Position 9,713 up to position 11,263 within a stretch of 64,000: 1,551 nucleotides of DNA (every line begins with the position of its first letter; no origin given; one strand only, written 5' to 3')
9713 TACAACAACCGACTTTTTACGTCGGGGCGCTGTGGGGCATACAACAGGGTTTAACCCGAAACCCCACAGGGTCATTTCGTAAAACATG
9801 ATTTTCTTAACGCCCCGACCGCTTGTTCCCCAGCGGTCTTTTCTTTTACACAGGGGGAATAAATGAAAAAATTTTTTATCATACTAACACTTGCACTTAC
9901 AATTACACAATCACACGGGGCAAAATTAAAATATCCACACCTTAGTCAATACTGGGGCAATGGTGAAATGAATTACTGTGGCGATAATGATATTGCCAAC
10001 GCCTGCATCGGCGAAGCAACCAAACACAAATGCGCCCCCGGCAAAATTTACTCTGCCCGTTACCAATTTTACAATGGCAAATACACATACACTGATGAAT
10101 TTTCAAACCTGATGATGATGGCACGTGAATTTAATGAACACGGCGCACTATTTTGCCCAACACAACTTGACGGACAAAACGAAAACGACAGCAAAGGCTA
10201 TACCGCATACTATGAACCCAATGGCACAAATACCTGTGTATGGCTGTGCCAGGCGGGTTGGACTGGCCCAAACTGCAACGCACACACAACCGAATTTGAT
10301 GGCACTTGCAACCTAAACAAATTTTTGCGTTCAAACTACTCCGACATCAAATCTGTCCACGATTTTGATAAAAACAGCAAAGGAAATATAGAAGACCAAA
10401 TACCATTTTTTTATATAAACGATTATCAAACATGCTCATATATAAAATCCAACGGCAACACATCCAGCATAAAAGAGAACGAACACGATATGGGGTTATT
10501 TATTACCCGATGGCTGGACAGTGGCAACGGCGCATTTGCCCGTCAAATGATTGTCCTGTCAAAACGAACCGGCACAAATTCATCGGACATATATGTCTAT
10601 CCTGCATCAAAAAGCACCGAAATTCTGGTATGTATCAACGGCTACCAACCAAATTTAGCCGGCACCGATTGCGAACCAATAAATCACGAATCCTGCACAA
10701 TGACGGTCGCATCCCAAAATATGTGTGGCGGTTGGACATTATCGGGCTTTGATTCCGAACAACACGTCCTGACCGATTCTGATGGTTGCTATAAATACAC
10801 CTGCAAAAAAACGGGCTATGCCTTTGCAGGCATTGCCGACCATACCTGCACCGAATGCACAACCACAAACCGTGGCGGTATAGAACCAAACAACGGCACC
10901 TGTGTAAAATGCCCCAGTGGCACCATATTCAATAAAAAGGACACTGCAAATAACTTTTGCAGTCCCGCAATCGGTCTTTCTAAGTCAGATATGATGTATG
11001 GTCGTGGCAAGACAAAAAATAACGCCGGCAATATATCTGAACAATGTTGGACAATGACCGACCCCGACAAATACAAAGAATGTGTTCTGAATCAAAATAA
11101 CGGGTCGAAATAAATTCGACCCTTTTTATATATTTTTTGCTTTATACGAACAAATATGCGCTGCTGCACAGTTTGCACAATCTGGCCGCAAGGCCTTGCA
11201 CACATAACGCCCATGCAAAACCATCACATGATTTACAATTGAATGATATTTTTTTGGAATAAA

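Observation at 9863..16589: Two secreted cysteine-rich proteins with EGF-like / CxC repeat modules flanking nth-ileS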

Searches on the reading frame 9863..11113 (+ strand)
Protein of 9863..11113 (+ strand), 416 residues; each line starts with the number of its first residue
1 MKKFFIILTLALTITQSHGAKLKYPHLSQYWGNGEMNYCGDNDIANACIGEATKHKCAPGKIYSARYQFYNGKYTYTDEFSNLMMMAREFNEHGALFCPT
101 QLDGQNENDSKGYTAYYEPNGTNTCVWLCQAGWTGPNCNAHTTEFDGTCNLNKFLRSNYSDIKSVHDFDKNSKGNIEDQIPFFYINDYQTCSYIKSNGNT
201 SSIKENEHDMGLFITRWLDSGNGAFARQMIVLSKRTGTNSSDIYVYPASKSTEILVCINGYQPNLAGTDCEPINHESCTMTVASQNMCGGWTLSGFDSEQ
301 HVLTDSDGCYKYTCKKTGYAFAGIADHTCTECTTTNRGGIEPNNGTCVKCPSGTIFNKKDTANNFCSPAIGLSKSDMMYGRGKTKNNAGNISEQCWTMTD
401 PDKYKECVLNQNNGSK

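Call 3: search_protein_families(library=pfam, proteins=[window:9863-11113:+], max_evalue=1)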
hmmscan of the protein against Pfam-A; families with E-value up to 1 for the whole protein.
window:9863-11113:+ (416 aa): 1 family
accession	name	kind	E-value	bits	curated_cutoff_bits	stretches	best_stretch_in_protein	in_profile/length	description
PF15516.12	BpuSI_N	-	0.021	15.3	25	1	28-75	37-83/152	BpuSI N-terminal domain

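Call 4: search_protein_families(library=ncbifam, proteins=[window:9863-11113:+], max_evalue=1)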
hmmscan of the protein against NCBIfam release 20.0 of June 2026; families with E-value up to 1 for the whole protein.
window:9863-11113:+ (416 aa): 0 families

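Call 7: find_homologous_proteins(query=window:9863-11113:+, max_evalue=0.001)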
Query window:9863-11113:+ (416 aa): 15 proteins with E <= 0.001 among 717 candidates.
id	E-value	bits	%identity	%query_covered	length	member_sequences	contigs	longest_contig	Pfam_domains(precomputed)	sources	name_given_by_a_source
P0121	8.3e-284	959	97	100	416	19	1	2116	-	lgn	-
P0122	3.5e-153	529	60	96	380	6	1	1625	-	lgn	-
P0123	6.1e-152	524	58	98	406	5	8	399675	-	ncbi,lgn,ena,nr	ncbi:MAG: hypothetical protein IJX89_04005 [Alphaproteobacteria bacterium]|nr:hypothetical protein [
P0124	1.4e-125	438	50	98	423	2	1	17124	-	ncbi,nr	ncbi:MAG: hypothetical protein IJX89_03255 [Alphaproteobacteria bacterium]|nr:hypothetical protein [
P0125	5.1e-104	367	44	99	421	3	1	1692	-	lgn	-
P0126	5.7e-104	366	44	99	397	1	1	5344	-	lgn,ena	-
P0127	9.2e-100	353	47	99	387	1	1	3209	-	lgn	-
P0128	1.2e-97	346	49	80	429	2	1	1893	-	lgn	-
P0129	4.0e-73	265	40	99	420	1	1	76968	-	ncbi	-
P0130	2.1e-72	262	38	98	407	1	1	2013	-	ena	-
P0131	1.6e-70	256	38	98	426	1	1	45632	-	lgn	-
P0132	2.1e-36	144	30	81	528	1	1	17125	-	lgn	-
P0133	8.6e-18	82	36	39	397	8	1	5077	-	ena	-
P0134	1.5e-15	75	35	39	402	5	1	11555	-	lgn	-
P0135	1.6e-15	75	38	39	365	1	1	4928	-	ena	-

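Call 8: search_protein_families(library=pfam, proteins=[P0132, P0133], max_evalue=0.1)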
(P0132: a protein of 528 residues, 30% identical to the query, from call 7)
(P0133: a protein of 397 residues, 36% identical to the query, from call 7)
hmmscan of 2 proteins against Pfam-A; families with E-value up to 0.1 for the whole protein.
P0132 (528 aa): 1 family
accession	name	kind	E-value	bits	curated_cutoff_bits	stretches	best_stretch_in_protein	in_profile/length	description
PF03108.21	DBD_Tnp_Mut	-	0.094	12.8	25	0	338-381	3-45/67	MuDR family transposase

P0133 (397 aa): 0 families

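Call 21: predict_structure(alignment_id=A1)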
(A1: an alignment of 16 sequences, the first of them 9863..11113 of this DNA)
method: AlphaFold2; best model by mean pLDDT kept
length: 416 residues; sequences in the alignment: 16
mean_pLDDT: 83.5   pTM: 0.70
mean pLDDT of the five models: 83.5, 81.1, 80.7, 79.7, 79.1
residues with pLDDT >= 90: 180; 70-90: 170; 50-70: 43; < 50: 23
segments of 3 or more residues with pLDDT < 50: 1-19, 413-416
pLDDT, mean of each block of 10 residues (from residue 1): 37 36 79 86 92 91 68 66 95 97 80 89 96 96 92 95 75 80 87 67 77 97 97 82 91 96 96 90 88 89 88 90 88 84 86 87 86 84 77 84 84 42
secondary structure, 60 per line:
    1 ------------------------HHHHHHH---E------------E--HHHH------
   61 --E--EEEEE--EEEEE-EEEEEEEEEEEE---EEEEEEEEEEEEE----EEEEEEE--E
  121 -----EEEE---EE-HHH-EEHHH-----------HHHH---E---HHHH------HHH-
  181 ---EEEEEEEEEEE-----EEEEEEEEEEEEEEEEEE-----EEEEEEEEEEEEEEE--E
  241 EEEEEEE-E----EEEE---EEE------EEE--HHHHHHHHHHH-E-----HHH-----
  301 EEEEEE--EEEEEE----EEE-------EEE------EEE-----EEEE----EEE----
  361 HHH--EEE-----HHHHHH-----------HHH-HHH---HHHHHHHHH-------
elements in order: H25-31 H51-54 E66-70 E73-77 E79-90 E94-106 E111-117 E126-129 H156-159 H167-170 E184-194 E200-217 E223-237 E240-247 E254-257 E261-263 E270-272 H275-285 E301-306 E309-314 E319-321 E329-331 E338-340 E346-349 E354-356 E366-368 H374-379 H401-409

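Call 25: fold_search(model_id=the predicted structure, library=pdb)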
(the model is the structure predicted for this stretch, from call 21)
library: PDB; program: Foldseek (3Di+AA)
matches with E <= 10: 587; with E <= 0.001: 0
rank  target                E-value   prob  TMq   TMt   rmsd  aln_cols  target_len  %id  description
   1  6kac_O                1.1e-01  0.06  0.10  0.14  21.8       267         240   10  Cryo-EM structure of the C2S2-type PSII-LHCII supercomplex from Chlamydomonas reihardtii (released 2019-10-23)
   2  1bvq                  3.1e-01  0.10  0.09  0.18  11.1        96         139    6  THREE-DIMENSIONAL STRUCTURE OF 4-HYDROXYBENZOYL COA THIOESTERASE FROM PSEUDOMONAS SP. STRAIN CBS-3. (released 1998-09-23)
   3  2wjr                  3.1e-01  0.04  0.08  0.13  15.4       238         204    8  NanC porin structure in rhombohedral crystal form. (released 2009-10-13)
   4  6kaf_O                3.1e-01  0.04  0.10  0.13  16.9       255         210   11  C2S2M2N2-type PSII-LHCII (released 2019-10-23)
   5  2wjq                  3.6e-01  0.04  0.08  0.13  15.8       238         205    9  NanC porin structure in hexagonal crystal form. (released 2009-10-13)
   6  6j3y_O                4.2e-01  0.03  0.10  0.14  23.2       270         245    7  Structure of C2S2-type PSII-FCPII supercomplex from diatom (released 2019-08-07)
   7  8bd3_O                5.0e-01  0.02  0.08  0.11  22.3       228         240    7  Cryo-EM structure of the Photosystem II - LHCII supercomplex from Chlorella ohadi (released 2023-08-09)
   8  9p4w_A                5.3e-01  0.02  0.10  0.03  24.6       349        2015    9  Atomic model of wild type S. cerevisiae Fatty Acid Synthase (FAS) (released 2025-08-27)
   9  5cpg_A                6.5e-01  0.10  0.08  0.16   8.8        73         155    7  R-Hydratase PhaJ1 from Pseudomonas aeruginosa in the unliganded form (released 2015-10-07)
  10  2hng                  7.3e-01  0.04  0.09  0.18  10.6        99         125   12  The Crystal Structure of Protein of Unknown Function SP1558 from Streptococcus pneumoniae (released 2006-08-15)
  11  7svt_O                7.7e-01  0.04  0.09  0.16   7.5        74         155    5  Mycobacterium tuberculosis 3-hydroxyl-ACP dehydratase HadAB in complex with 1,3-diarylpyrazolyl-acylsulfonamide inhibi (released 2022-11-16)
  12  1vpm_A                8.1e-01  0.10  0.09  0.17   9.8        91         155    6  Crystal structure of Acyl-CoA hydrolase (NP_241664.1) from Bacillus halodurans at 1.66 A resolution (released 2004-12-14)
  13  3d6l                  8.1e-01  0.08  0.09  0.20   9.1        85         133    6  Crystal structure of Cj0915, a hexameric hotdog fold thioesterase of Campylobacter jejuni (released 2009-05-05)
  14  8iwh_O                8.1e-01  0.03  0.12  0.17  23.9       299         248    8  Structure and characteristics of a photosystem II supercomplex containing monomeric LHCX and dimeric FCPII antennae fr (released 2023-10-25)
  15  6vfy_F                8.1e-01  0.02  0.10  0.12  22.4       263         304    7  Crystal structure of mouse acyl-CoA thioesterase 7 with CoA (released 2020-01-29)
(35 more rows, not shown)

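Call 28: search_solved_structures(query=A1, max_evalue=10, show_alignments=2)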
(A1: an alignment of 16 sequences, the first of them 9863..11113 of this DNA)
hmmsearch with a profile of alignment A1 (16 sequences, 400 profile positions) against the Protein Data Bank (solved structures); distinct sequences matched with E-value up to 10: 0.

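Call 36: find_encoding_contigs(protein=P0123, flank=6000, max_places=2)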
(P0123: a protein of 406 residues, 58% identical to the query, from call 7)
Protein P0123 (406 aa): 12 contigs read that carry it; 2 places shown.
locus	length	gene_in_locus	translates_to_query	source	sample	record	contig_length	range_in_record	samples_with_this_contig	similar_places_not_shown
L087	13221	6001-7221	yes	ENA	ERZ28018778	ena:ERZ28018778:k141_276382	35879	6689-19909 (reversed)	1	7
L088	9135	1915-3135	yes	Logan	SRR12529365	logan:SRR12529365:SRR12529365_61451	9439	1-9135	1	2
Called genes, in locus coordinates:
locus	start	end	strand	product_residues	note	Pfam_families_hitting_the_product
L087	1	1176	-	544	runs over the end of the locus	PF03717:PBP_dimer, PF00905:Transpeptidase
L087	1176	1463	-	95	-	-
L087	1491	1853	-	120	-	PF02657:SufE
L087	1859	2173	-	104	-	PF01883:FeS_assembly_P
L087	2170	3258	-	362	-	PF00266:Aminotran_5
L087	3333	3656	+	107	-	PF00085:Thioredoxin, PF13098:Thioredoxin_2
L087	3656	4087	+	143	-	PF21157:DksA_N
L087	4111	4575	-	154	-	PF04386:SspB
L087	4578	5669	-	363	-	PF02463:SMC_N, PF13304:AAA_21 (weak)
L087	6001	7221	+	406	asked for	-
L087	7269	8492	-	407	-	PF25917:BSH_RND, PF25919:BSH_CusB (faint), PF25973:BSH_CzcB, PF25994:HH_AprE (faint), PF25876:HH_MFP_RND, PF25893:HH_CzcB (weak), PF25954:Beta-barrel_RND_2, PF25990:Beta-barrel_YknX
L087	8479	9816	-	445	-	PF02321:OEP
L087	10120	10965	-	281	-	PF17930:LpxI_N, PF06230:LpxI_C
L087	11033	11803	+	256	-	-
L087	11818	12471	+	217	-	PF13505:OMP_b-brl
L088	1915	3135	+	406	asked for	-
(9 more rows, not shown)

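Call 37: find_encoding_contigs(protein=P0129, flank=6000, max_places=2)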
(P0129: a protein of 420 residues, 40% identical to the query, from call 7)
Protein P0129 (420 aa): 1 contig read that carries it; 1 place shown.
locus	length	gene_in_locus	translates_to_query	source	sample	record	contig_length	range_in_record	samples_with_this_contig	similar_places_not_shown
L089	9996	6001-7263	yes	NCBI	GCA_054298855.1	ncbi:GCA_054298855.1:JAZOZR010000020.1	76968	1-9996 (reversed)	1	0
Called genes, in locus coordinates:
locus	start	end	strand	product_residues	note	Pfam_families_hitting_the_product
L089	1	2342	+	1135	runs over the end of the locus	PF02811:PHP, PF07733:DNA_pol3_alpha, PF17657:DNA_pol3_finger, PF14579:HHH_6, PF01336:tRNA_anti-codon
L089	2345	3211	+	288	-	PF01795:Methyltransf_5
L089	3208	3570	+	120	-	-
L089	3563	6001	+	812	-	-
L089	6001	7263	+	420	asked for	-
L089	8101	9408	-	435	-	PF05697:Trigger_N, PF00254:FKBP_C, PF05698:Trigger_C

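Call 38: find_encoding_contigs(protein=P0124, flank=6000, max_places=2)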
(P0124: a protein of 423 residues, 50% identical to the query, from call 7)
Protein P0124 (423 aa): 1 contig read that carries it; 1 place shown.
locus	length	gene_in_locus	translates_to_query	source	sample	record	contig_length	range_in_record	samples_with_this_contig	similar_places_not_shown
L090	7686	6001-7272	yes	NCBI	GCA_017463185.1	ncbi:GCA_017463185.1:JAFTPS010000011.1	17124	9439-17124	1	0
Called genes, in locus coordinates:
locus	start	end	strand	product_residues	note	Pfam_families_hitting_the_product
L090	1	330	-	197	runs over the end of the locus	PF01281:Ribosomal_L9_N, PF03948:Ribosomal_L9_C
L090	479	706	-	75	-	PF01084:Ribosomal_S18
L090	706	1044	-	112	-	PF01250:Ribosomal_S6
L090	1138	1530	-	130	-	-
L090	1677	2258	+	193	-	PF00574:CLP_protease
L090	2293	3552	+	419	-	PF06689:zf-C4_ClpX, PF00493:MCM (weak), PF01078:Mg_chelatase (faint), PF05496:RuvB_N (weak), PF00004:AAA, PF07724:AAA_2, PF07728:AAA_5 (weak), PF10431:ClpB_D2-small, +1 more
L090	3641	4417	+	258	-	-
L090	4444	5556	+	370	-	PF00691:OmpA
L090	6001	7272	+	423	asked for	-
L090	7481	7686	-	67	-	?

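Call 43: search_protein_families(library=pfam, alignment_id=A1, max_evalue=1)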
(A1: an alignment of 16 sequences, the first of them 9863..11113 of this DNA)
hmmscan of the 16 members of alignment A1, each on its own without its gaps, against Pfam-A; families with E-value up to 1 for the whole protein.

A. member 1, window:9863-11113:+ (416 aa): 1 family
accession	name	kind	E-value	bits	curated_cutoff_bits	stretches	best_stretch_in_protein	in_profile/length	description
PF15516.12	BpuSI_N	-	0.021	15.3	25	1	28-75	37-83/152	BpuSI N-terminal domain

B. families by the number of members that match (of 16 scanned): 8 families
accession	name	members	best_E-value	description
PF12662.13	cEGF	5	0.035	Complement Clr-like EGF-like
PF15516.12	BpuSI_N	2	0.021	BpuSI N-terminal domain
PF13948.11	DUF4215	2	0.024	Domain of unknown function (DUF4215)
PF22635.1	I-TevI_ZnF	2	0.31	Intron-associated endonuclease 1 zinc finger domain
PF20190.3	DUF6553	1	0.007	Family of unknown function (DUF6553)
PF23106.1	EGF_Teneurin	1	0.073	Teneurin-like EGF domain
PF03108.21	DBD_Tnp_Mut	1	0.094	MuDR family transposase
PF05818.17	TraT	1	0.85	Enterobacterial TraT complement resistance protein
